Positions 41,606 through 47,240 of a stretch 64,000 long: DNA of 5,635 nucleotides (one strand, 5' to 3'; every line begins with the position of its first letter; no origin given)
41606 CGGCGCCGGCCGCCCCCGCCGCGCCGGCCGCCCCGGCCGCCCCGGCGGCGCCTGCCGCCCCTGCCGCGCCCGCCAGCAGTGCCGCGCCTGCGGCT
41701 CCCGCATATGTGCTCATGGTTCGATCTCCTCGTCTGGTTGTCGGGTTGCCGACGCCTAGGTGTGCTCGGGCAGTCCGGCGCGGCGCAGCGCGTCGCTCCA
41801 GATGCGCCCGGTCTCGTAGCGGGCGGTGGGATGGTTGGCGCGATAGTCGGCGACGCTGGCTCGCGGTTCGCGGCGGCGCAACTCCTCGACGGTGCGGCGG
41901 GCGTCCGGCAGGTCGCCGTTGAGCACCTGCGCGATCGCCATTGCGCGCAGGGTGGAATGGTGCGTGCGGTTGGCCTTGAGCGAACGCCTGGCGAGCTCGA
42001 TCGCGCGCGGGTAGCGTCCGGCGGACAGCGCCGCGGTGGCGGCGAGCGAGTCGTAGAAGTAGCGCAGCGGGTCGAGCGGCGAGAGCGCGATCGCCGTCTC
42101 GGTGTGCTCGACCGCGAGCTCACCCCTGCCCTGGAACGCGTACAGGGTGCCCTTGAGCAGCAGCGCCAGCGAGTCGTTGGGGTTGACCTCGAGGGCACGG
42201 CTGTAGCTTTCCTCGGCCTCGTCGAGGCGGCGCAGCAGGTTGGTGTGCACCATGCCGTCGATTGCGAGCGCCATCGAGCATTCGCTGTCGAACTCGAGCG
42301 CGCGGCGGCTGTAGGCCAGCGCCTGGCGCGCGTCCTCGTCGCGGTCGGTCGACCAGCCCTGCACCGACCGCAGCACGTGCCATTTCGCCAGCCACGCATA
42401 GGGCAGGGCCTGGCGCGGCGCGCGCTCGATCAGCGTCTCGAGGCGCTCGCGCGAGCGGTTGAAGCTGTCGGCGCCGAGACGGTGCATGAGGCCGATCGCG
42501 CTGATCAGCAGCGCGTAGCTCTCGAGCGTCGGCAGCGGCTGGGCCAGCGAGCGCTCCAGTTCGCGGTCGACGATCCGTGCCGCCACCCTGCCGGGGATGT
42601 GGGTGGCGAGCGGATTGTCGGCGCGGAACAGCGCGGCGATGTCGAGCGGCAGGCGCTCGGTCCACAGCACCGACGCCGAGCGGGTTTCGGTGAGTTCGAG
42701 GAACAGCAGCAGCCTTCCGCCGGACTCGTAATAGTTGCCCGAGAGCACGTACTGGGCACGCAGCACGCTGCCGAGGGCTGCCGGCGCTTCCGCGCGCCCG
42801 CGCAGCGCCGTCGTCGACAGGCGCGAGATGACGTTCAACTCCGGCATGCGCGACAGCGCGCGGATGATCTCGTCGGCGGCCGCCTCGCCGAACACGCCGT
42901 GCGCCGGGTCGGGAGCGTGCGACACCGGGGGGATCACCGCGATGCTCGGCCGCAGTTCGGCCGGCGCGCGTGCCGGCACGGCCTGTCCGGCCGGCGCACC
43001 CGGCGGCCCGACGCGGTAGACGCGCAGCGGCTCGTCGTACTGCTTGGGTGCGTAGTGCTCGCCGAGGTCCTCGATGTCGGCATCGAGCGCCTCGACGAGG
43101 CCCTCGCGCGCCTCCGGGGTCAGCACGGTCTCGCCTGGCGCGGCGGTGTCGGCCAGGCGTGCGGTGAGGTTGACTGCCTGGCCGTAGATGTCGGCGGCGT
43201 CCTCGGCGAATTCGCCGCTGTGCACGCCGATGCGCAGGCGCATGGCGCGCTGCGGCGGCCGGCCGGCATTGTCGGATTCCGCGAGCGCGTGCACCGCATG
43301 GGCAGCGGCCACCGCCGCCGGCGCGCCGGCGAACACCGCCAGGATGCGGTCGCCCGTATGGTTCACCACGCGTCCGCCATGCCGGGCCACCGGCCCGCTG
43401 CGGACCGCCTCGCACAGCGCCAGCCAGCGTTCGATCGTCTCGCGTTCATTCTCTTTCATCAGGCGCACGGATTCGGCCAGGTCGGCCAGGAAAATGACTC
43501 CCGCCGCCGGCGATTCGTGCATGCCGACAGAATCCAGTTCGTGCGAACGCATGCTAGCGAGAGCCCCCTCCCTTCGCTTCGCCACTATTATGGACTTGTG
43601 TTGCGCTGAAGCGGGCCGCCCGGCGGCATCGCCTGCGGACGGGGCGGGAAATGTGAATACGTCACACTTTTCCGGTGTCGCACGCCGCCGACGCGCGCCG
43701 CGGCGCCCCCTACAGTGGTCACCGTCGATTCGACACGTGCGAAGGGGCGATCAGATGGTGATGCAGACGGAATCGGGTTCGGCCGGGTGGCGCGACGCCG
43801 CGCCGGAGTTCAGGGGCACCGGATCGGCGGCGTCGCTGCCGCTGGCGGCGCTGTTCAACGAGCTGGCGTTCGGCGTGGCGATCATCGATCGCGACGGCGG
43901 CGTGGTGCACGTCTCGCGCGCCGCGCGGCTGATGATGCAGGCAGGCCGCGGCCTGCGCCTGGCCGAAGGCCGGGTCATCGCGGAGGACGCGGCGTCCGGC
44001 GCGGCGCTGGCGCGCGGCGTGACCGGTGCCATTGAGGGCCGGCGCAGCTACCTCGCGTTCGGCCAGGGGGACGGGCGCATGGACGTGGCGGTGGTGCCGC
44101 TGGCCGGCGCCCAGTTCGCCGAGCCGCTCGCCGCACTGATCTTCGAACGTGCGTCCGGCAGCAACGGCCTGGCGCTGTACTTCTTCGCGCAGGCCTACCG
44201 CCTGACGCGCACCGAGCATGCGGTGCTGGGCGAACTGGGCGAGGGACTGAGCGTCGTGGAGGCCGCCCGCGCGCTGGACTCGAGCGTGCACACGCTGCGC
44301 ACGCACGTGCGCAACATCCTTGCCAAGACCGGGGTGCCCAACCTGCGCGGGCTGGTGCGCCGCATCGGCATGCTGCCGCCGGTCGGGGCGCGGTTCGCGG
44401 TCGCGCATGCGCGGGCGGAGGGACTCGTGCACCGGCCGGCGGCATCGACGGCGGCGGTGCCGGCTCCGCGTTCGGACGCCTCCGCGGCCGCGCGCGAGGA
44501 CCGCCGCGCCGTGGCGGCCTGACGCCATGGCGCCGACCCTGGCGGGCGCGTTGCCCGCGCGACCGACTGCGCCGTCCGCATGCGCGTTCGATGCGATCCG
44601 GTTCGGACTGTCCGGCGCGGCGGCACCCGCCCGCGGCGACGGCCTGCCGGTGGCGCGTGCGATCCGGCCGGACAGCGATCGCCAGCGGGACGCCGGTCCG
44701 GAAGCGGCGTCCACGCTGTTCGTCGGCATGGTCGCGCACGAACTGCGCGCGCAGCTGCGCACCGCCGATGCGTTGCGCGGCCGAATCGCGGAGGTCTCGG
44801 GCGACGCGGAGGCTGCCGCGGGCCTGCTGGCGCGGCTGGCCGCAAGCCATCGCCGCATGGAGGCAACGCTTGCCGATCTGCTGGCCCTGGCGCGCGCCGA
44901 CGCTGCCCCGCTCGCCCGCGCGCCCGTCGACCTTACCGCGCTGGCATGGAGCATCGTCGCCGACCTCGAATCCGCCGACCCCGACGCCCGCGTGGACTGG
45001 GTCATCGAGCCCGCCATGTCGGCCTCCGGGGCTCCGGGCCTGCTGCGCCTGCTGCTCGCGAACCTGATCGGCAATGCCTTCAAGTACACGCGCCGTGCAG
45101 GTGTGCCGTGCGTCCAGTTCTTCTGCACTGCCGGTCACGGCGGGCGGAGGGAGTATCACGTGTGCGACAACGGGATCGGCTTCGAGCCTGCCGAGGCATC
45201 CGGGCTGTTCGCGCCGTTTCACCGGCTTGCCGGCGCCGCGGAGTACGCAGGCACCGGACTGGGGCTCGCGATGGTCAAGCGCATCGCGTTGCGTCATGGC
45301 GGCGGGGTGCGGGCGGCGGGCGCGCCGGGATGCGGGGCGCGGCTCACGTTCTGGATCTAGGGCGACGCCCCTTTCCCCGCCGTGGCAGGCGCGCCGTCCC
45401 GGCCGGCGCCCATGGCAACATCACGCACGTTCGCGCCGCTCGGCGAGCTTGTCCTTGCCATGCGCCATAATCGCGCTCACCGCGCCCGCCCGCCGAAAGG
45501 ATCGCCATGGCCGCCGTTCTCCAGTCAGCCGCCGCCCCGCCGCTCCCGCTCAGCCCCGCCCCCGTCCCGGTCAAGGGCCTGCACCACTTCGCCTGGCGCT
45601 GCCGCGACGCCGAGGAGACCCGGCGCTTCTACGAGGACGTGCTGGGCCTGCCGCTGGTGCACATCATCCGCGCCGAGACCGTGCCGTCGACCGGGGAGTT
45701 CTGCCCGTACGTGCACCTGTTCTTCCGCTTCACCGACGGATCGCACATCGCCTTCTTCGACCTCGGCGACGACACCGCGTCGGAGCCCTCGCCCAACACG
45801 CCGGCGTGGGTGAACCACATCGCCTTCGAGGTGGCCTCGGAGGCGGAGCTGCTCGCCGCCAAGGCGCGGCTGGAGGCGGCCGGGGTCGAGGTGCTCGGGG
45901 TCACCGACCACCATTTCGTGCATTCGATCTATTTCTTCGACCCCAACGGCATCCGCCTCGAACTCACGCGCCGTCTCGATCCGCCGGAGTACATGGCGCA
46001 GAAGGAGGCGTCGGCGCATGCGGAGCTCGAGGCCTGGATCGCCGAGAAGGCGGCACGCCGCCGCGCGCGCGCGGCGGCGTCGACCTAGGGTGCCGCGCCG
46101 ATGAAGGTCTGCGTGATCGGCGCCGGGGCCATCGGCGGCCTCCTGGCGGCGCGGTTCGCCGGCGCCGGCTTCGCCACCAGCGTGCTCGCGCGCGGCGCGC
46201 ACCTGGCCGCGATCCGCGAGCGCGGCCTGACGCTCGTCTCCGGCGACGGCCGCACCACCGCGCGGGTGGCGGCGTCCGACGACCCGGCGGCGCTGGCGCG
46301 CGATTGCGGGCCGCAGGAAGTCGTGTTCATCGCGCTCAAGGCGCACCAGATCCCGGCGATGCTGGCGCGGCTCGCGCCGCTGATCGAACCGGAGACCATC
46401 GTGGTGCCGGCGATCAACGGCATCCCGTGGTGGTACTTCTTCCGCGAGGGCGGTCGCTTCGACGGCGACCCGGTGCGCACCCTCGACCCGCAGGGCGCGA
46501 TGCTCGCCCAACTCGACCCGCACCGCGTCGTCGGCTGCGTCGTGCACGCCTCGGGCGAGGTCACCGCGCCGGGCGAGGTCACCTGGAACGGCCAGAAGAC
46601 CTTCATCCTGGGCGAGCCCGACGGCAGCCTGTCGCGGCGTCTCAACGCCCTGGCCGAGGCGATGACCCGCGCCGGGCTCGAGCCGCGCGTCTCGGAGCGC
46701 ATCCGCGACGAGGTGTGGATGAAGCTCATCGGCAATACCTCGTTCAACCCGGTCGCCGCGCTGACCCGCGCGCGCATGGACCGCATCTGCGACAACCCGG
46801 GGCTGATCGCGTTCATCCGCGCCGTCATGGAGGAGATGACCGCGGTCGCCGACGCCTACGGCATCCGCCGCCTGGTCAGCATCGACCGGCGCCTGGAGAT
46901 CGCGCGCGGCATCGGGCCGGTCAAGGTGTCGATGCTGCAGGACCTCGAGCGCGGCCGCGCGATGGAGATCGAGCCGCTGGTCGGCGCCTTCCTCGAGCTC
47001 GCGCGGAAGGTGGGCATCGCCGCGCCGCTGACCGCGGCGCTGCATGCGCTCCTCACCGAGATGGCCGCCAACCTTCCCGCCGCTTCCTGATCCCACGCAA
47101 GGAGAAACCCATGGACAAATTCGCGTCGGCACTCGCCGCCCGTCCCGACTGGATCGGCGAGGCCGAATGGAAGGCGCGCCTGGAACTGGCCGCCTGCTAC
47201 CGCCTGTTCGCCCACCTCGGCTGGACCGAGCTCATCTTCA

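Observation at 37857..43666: Candidate undescribed system: cyclase-TPR / PAP2-fold enzyme / S8 subtilase operon flanked by a cNMP-binding regulator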

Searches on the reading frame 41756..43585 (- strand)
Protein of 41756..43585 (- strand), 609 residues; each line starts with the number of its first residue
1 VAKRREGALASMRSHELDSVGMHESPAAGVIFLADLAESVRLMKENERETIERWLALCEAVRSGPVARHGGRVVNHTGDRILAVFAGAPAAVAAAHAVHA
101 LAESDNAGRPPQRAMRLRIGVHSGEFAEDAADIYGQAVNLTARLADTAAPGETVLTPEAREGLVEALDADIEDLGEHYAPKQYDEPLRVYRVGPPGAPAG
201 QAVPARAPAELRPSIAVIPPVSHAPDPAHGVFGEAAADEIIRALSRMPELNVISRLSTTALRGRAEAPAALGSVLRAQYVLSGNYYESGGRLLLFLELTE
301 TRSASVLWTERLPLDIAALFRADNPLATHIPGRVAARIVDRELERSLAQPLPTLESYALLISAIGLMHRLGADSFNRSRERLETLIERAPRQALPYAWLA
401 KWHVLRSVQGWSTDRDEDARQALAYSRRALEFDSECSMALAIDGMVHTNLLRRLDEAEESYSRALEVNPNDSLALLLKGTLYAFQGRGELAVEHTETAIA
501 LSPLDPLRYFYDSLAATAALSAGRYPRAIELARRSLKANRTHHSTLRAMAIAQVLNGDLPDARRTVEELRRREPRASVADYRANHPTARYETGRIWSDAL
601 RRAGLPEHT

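Call 7: search_protein_families(library=pfam, proteins=[window:41756-43585:-], max_evalue=0.01)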
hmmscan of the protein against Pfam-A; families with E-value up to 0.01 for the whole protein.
window:41756-43585:- (609 aa): 12 families
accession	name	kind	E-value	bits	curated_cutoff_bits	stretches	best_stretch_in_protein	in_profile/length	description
PF00515.34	TPR_1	-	6.8e-11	41.9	27.8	1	451-471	14-34/34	Tetratricopeptide repeat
PF07719.23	TPR_2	-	3e-09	36.7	27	0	451-471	14-34/34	Tetratricopeptide repeat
PF14559.12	TPR_19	-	1.3e-08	35.5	25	1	519-579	1-62/68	Tetratricopeptide repeat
PF13431.12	TPR_17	-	8.4e-07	29.2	24.4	1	461-487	2-28/34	Tetratricopeptide repeat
PF13432.12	TPR_16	-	9.5e-07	29.6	32.7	1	452-506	11-65/65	Tetratricopeptide repeat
PF13428.12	TPR_14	-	3e-06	27.8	23.5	0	451-480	14-43/44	Tetratricopeptide repeat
PF13181.12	TPR_8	-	7.7e-05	23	25.7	0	451-471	14-34/34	Tetratricopeptide repeat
PF13424.12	TPR_12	-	0.0001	22.9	30.1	0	449-501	14-74/77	Tetratricopeptide repeat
PF00211.25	Guanylate_cyc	-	0.00011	22.4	21.9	1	67-164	47-156/183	Adenylate and Guanylate cyclase catalytic domain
PF13414.12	TPR_11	-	0.0019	18.3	26.8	0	453-486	9-42/42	TPR repeat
PF13176.12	TPR_7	-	0.0027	18.1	27.9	0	518-538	8-30/36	Tetratricopeptide repeat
PF23914.1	TPR_CcmH_CycH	-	0.0077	16.5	42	0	464-570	42-148/158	Cytochrome c-type biogenesis protein H TPR domain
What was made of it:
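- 41756..43552 (-): Sensor gene with three parts: class III cyclase domain (about 42998-43510), middle domain (about 42518-42955) and TPR domain (about 41759-42517). Pfam Guanylate_cyc plus TPR families (call 7).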

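Call 9: search_protein_families(library=ncbifam, proteins=[window:41756-43585:-], max_evalue=0.01)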
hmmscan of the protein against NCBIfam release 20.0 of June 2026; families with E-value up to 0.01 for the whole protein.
window:41756-43585:- (609 aa): 8 families
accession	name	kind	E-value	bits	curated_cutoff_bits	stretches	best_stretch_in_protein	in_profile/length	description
TIGR02917.1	PEP_TPR_lipo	equivalog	1.2e-11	43.3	312.2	1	382-575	106-293/899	XrtA/PEP-CTERM system TPR-repeat protein PrsT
NF058673.1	LipAdnlyCyLipJMY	equivalog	6.1e-10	38.4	800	1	59-161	326-420/449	bifunctional lipase/adenylate cyclase LipJ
TIGR02521.1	type_IV_pilW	equivalog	6.3e-08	32.4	154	1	417-571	45-197/234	type IV pilus biogenesis/stability protein PilW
NF009037.0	PRK12370.1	equivalog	2.1e-07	29.7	589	2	273-448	178-349/553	HilA/EilA family virulence transcriptional regulator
NF040959.1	MamA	equivalog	7.1e-06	25.6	200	1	413-505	81-172/204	magnetosome protein MamA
NF033762.1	social_mot_Tgl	equivalog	5.8e-05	22.6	225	1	417-582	45-209/252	social motility TPR repeat lipoprotein Tgl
NF002725.1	PRK02603.1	equivalog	0.00069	19.7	143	0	409-490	41-124/173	photosystem I assembly protein Ycf3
NF047558.1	TPR_END_plus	domain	0.006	16.5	32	0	478-503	5-30/56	TPR end-of-group domain-containing protein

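Call 10: search_protein_families(library=padloc, proteins=[window:41756-43585:-], max_evalue=0.01)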
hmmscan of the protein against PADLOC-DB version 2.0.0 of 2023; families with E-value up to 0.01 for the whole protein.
window:41756-43585:- (609 aa): 3 families
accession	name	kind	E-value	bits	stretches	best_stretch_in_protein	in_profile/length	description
PDLC02367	PycC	-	1.4e-07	29.2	1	30-158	45-187/226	-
PDLC00766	PycC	-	4.8e-06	24.2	1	29-98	44-113/232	Pycsar cyclase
PDLC00734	PycC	-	0.0057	13.8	0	29-143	190-319/374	Pycsar cyclase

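Call 23: search_solved_structures(query=window:41756-43552:-, max_evalue=1, show_alignments=2)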
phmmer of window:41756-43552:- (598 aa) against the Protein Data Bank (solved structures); distinct sequences matched with E-value up to 1: 75 (the best 60 are shown).
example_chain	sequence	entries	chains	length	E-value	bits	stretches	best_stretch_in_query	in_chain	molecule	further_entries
9qhb_A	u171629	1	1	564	4.5e-21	78.3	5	406-573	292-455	Engineered tetratricopeptide repeat protein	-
3mr7_A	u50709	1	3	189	1e-15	60.6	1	20-183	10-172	Adenylate/guanylate cyclase/hydrolase, alpha/beta fold family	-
8bu0_A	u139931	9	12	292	2.4e-14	56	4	406-526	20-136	Consensus tetratricopeptide repeat protein | Crystal structure of an 8-repeat consensus TPR superhelix with Zinc. | Monomer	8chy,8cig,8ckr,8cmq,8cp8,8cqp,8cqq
6b85_J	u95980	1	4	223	1e-11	47.4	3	439-494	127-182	TMHC4_R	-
1w3b_A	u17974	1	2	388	4e-11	45.4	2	439-492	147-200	UDP-N-ACETYLGLUCOSAMINE--PEPTIDE N-ACETYLGLUCOSAMINYLTRANSFERASE 110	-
4wp9_A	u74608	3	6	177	5.2e-11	45.1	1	19-167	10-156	Ma1120 | Cyclase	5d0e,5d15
4wp8_A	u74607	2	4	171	6.3e-11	44.8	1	19-155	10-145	Ma1120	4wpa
6eou_A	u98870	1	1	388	6.7e-11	44.7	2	439-492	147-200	UDP-N-acetylglucosamine--peptide N-acetylglucosaminyltransferase 110 kDa subunit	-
4wp3_A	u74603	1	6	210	6.8e-11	44.7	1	19-157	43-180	Ma1120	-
8far_A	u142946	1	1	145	9e-11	44.3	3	433-470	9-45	I432-1-CC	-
9qhc_A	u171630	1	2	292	1.2e-10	43.8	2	410-570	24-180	Engineered tetratricopeptide repeat protein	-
8cus_A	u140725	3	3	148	1.9e-10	43.2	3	428-470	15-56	I432-1(NaCl) Chain A | I432-1(Imd) Chain A | I432-1-X3 Chain A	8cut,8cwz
8fwd_1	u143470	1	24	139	8.5e-10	41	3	439-494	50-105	O43-rpxdoc-EK1_B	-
7ntf_A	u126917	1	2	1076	2.3e-09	39.6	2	439-492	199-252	Isoform 1 of UDP-N-acetylglucosamine--peptide N-acetylglucosaminyltransferase 110 kDa subu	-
7yea_A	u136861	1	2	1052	2.8e-09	39.4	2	439-492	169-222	UDP-N-acetylglucosamine--peptide N-acetylglucosaminyltransferase 110 kDa subunit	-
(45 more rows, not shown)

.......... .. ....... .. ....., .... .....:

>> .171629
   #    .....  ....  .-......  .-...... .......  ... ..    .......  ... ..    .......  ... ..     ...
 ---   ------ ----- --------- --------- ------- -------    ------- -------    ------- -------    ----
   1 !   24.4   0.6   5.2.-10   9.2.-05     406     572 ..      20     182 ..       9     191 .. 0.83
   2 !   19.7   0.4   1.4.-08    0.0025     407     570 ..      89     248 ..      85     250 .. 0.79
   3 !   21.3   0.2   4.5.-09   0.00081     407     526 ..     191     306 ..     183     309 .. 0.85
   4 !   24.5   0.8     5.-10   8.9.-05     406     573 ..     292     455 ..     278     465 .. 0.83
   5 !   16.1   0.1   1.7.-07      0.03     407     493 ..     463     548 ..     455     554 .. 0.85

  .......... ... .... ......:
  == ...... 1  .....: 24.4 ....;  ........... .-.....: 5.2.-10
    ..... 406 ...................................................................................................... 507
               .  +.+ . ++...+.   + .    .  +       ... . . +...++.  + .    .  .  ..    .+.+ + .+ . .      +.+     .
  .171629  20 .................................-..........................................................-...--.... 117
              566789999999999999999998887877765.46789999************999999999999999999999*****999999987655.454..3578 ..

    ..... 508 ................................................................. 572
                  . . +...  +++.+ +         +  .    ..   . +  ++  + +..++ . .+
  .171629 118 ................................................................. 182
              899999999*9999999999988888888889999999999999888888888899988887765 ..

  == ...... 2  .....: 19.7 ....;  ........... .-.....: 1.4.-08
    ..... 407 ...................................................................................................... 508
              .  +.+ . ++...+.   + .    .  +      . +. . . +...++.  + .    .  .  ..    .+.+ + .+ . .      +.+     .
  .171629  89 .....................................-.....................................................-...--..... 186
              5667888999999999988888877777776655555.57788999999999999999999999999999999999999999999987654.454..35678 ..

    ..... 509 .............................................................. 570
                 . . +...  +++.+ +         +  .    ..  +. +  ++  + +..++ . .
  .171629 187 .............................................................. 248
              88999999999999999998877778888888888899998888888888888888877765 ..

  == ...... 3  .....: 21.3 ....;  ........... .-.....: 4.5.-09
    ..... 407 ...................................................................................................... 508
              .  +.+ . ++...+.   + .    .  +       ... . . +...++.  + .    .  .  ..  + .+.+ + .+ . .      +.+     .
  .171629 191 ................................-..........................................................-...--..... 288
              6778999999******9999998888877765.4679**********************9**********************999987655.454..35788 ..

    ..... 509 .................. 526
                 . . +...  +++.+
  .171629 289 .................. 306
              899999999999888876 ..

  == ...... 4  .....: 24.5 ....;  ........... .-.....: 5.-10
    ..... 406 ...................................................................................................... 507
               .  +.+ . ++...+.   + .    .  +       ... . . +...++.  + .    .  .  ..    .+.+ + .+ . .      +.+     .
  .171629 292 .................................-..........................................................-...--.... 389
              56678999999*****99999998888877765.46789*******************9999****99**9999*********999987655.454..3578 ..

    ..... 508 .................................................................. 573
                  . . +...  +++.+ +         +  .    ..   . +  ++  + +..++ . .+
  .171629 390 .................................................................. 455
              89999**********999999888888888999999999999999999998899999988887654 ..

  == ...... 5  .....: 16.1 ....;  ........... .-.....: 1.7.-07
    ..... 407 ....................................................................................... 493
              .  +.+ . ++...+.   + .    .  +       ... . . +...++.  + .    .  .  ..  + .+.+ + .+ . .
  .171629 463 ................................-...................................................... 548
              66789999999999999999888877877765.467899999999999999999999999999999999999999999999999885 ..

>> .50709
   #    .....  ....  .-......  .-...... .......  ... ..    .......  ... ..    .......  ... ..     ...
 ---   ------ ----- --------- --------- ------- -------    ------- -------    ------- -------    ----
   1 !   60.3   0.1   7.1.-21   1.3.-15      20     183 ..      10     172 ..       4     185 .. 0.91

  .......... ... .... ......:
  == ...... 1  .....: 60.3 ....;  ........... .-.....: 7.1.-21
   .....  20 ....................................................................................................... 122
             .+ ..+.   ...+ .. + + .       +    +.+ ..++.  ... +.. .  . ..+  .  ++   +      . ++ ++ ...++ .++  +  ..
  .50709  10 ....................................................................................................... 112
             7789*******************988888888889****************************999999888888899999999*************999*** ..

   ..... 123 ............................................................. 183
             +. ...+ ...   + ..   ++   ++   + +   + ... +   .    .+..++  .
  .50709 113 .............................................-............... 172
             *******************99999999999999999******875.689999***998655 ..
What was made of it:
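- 41756..43552 (-): PDB sequence matches to cyclase domains 3mr7 and Ma1120 (call 23).
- On Class III nucleotidyl cyclase (PF00211): Supported by PDB matches 3mr7 (E 1e-15) and Ma1120 (E 5e-11) (call 23).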

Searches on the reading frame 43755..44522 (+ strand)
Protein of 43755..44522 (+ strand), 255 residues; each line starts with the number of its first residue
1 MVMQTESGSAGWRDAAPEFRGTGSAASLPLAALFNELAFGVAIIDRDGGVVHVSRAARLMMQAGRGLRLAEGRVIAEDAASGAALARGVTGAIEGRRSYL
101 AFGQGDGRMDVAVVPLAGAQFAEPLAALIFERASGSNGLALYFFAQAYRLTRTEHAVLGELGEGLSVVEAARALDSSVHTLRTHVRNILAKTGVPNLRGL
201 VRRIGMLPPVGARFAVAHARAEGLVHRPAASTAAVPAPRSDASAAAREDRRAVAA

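Call 60: search_protein_families(library=pfam, proteins=[window:43755-44522:+], max_evalue=0.001)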
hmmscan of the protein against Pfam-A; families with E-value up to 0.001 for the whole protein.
window:43755-44522:+ (255 aa): 1 family
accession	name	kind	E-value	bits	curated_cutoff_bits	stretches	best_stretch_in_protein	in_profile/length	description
PF00196.25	GerE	-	5.9e-08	32.7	23.5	1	150-202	3-55/57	Bacterial regulatory proteins, luxR family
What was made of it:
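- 43755..44522 (+): LuxR-type (GerE HTH) regulator with an N-terminal domain of unknown type, divergent from the sensor operon. Pfam GerE (call 60).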

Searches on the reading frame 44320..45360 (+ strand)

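Call 60: search_protein_families(library=pfam, proteins=[window:44320-45360:+], max_evalue=0.001)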
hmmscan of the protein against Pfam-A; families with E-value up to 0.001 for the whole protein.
window:44320-45360:+ (346 aa): 1 family
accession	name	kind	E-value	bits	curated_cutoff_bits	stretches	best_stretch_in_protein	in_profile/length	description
PF02518.31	HATPase_c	-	1.2e-16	61.6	26.4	1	240-346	4-107/111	Histidine kinase-, DNA gyrase B-, and HSP90-like ATPase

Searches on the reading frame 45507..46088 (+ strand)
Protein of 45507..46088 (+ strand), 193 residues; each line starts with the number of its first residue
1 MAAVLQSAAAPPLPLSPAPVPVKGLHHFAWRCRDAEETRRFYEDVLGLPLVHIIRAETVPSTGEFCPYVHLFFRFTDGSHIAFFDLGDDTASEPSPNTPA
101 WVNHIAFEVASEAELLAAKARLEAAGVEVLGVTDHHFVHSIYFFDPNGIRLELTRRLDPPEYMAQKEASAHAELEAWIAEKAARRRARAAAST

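Call 60: search_protein_families(library=pfam, proteins=[window:45507-46088:+], max_evalue=0.001)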
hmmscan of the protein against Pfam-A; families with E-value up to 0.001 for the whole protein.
window:45507-46088:+ (193 aa): 3 families
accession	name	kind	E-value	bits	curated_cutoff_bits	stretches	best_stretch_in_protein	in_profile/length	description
PF00903.31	Glyoxalase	-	3.4e-19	69.8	20.6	1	24-153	1-121/121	Glyoxalase/Bleomycin resistance protein/Dioxygenase superfamily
PF13669.12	Glyoxalase_4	-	3.9e-07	30.8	27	1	26-131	1-95/109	Glyoxalase/Bleomycin resistance protein/Dioxygenase superfamily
PF18029.7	Glyoxalase_6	-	5e-05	24.4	23.6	1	30-153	4-105/106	Glyoxalase-like domain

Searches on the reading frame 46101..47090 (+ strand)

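Call 60: search_protein_families(library=pfam, proteins=[window:46101-47090:+], max_evalue=0.001)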
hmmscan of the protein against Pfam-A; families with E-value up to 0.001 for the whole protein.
window:46101-47090:+ (329 aa): 4 families
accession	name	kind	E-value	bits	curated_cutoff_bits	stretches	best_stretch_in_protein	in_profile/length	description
PF08546.17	ApbA_C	-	9.6e-29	100.7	22.7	1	201-321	2-124/125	Ketopantoate reductase PanE/ApbA C terminal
PF02558.23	ApbA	-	2.7e-23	82.7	22.2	1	3-174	1-149/150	Ketopantoate reductase PanE/ApbA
PF03807.23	F420_oxidored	-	7.2e-05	23.7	21.6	1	2-106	1-93/94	NADP oxidoreductase coenzyme F420-dependent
PF01210.29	NAD_Gly3P_dh_N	-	0.00094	19.6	23.1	0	2-108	1-106/158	NAD-dependent glycerol-3-phosphate dehydrogenase N-terminus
